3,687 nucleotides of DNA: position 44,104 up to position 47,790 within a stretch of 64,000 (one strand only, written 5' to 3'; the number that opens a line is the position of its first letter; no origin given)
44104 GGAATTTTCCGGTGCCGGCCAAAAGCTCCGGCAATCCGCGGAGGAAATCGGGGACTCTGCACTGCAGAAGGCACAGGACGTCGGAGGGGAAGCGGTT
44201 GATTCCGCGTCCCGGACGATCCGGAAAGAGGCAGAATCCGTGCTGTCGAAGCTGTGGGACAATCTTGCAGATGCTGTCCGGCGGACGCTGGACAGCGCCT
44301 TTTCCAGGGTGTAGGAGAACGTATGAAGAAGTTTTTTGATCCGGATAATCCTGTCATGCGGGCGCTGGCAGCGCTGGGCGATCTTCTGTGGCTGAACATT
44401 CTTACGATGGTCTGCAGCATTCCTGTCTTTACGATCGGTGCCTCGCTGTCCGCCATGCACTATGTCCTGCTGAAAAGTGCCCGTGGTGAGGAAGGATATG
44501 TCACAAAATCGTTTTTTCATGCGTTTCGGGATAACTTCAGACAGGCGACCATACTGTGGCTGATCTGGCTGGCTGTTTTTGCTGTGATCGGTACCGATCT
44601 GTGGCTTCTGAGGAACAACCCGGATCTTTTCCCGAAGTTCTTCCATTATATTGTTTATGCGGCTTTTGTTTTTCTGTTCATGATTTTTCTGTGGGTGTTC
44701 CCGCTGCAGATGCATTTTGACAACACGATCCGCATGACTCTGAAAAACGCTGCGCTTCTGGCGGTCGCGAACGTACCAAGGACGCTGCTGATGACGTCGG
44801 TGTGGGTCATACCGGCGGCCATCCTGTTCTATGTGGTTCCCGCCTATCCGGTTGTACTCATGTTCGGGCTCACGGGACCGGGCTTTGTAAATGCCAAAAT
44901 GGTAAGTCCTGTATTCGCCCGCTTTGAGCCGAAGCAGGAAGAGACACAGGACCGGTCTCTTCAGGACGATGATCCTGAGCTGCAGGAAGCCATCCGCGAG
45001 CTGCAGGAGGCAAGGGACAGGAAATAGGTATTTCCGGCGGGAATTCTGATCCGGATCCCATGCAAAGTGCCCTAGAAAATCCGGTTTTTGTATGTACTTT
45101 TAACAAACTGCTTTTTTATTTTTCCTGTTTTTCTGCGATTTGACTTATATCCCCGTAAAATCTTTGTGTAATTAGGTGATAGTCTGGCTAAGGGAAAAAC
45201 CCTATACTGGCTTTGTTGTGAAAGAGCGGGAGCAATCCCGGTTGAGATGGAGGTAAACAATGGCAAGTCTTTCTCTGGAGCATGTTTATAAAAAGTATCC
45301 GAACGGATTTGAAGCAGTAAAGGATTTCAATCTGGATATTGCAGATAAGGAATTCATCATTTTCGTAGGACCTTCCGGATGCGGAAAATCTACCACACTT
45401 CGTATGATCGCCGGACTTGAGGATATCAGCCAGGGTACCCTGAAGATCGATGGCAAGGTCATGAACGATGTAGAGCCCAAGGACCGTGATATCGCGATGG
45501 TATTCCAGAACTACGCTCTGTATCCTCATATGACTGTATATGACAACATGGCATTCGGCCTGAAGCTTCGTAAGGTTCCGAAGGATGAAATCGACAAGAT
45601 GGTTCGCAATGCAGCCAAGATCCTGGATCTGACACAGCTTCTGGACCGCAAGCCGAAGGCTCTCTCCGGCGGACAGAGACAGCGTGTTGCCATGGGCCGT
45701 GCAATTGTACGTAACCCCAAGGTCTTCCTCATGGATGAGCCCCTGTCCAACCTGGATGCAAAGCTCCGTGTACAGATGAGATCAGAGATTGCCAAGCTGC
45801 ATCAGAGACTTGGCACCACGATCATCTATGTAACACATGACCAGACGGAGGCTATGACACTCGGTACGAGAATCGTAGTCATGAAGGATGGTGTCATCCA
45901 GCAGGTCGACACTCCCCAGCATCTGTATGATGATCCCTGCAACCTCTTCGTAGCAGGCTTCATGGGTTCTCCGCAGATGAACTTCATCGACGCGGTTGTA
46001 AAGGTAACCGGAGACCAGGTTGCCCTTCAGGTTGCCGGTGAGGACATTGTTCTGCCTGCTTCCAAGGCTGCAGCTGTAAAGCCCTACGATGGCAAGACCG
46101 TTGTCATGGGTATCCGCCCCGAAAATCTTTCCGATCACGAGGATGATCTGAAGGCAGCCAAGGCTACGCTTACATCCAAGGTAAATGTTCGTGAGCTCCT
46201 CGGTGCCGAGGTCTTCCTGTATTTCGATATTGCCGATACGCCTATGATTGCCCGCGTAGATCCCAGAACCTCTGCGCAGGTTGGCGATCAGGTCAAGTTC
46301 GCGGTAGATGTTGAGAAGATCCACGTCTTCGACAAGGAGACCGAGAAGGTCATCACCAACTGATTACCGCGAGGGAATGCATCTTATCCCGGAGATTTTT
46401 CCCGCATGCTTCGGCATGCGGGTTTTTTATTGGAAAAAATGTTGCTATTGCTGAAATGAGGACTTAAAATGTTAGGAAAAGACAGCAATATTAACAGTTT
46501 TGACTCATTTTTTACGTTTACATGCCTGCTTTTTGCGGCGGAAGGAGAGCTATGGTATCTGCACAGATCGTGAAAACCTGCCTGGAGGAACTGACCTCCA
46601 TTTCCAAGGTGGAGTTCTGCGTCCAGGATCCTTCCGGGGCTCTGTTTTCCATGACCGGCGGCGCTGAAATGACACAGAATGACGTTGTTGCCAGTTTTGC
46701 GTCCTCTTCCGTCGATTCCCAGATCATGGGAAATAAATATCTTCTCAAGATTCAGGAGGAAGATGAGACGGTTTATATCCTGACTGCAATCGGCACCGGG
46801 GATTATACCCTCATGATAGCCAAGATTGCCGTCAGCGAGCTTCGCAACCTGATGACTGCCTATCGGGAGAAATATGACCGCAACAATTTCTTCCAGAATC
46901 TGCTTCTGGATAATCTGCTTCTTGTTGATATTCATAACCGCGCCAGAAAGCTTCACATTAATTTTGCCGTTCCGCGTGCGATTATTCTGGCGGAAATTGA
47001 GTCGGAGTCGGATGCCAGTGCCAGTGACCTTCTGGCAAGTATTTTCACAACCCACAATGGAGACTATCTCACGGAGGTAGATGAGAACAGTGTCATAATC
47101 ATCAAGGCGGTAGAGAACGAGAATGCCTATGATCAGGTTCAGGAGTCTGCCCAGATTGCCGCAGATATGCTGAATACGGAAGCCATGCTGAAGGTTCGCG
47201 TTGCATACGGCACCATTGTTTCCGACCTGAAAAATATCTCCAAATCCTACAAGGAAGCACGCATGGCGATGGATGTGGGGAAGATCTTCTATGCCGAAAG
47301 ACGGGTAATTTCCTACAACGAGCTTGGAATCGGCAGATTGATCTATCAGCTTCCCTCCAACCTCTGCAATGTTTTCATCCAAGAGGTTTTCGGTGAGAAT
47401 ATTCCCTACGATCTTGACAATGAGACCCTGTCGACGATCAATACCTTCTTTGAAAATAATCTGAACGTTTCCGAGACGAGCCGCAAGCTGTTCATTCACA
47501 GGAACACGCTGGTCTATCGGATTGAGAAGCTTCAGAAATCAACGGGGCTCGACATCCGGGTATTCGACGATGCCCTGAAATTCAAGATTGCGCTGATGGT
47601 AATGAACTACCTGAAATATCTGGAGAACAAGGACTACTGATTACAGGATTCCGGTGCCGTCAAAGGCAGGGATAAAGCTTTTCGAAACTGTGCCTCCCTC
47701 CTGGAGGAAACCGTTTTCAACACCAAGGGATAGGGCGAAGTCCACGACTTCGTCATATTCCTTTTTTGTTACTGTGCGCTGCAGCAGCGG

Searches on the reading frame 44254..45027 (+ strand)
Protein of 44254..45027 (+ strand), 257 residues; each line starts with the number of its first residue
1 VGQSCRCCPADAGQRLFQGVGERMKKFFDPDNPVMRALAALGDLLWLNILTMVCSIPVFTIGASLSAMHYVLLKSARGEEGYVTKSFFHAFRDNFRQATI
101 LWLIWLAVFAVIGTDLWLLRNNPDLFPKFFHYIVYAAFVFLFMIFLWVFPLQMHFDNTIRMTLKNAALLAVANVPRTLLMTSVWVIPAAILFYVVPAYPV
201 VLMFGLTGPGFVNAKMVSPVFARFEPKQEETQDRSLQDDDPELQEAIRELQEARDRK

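Call 46: search_protein_families(library=pfam, proteins=[window:44254-45027:+])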
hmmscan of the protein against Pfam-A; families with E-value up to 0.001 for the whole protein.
window:44254-45027:+ (257 aa): 1 family
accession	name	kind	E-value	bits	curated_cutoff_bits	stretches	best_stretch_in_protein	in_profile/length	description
PF04854.19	DUF624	-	2e-18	66.8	24.2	1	44-115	1-76/77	Protein of unknown function, DUF624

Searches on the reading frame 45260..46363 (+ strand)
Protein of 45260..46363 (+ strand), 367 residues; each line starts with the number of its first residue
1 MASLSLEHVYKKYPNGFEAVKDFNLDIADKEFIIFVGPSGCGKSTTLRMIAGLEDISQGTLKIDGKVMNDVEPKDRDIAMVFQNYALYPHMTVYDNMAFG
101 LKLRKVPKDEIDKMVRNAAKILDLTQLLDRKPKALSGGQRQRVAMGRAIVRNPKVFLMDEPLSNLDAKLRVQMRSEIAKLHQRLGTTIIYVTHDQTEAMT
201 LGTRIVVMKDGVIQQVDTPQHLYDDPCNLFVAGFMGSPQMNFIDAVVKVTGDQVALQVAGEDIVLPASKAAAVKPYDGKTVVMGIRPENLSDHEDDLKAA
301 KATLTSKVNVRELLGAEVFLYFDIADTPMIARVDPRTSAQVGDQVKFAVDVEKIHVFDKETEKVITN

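Call 46: search_protein_families(library=pfam, proteins=[window:45260-46363:+])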
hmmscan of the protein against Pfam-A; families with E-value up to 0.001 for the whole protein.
window:45260-46363:+ (367 aa): 8 families
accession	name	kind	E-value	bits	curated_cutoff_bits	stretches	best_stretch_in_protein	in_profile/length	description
PF00005.33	ABC_tran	-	9e-33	114.2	25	1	21-162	2-136/137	ABC transporter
PF17912.7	OB_MalK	-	5.7e-15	56.4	27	1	236-290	1-53/53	MalK OB fold domain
PF08402.16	TOBE_2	-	3.2e-08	34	21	1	284-357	2-76/76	TOBE domain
PF03459.23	TOBE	-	2e-07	31.6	22.3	1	303-356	6-64/64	TOBE domain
PF02463.25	SMC_N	-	6.1e-06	26.2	40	1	28-212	22-218/220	RecF/RecN/SMC N terminal domain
PF13304.12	AAA_21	-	5.1e-05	23.9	27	0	148-195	251-300/304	AAA domain, putative AbiEii toxin, Type IV TA system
PF03215.21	Rad17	-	0.00014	22.3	23.8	1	21-97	36-112/186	Rad17 P-loop domain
PF13401.12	AAA_22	-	0.00069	20.4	27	0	29-69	4-45/130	AAA domain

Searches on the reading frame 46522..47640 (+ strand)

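Call 46: search_protein_families(library=pfam, proteins=[window:46522-47640:+])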
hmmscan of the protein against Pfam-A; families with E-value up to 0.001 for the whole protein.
window:46522-47640:+ (372 aa): 2 families
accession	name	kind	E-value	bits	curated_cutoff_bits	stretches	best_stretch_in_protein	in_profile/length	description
PF13556.12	HTH_30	-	3.1e-18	65.8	27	1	303-359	2-58/59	PucR C-terminal helix-turn-helix domain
PF17853.6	GGDEF_2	-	7.9e-17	62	24.5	1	136-252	7-116/116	GGDEF-like domain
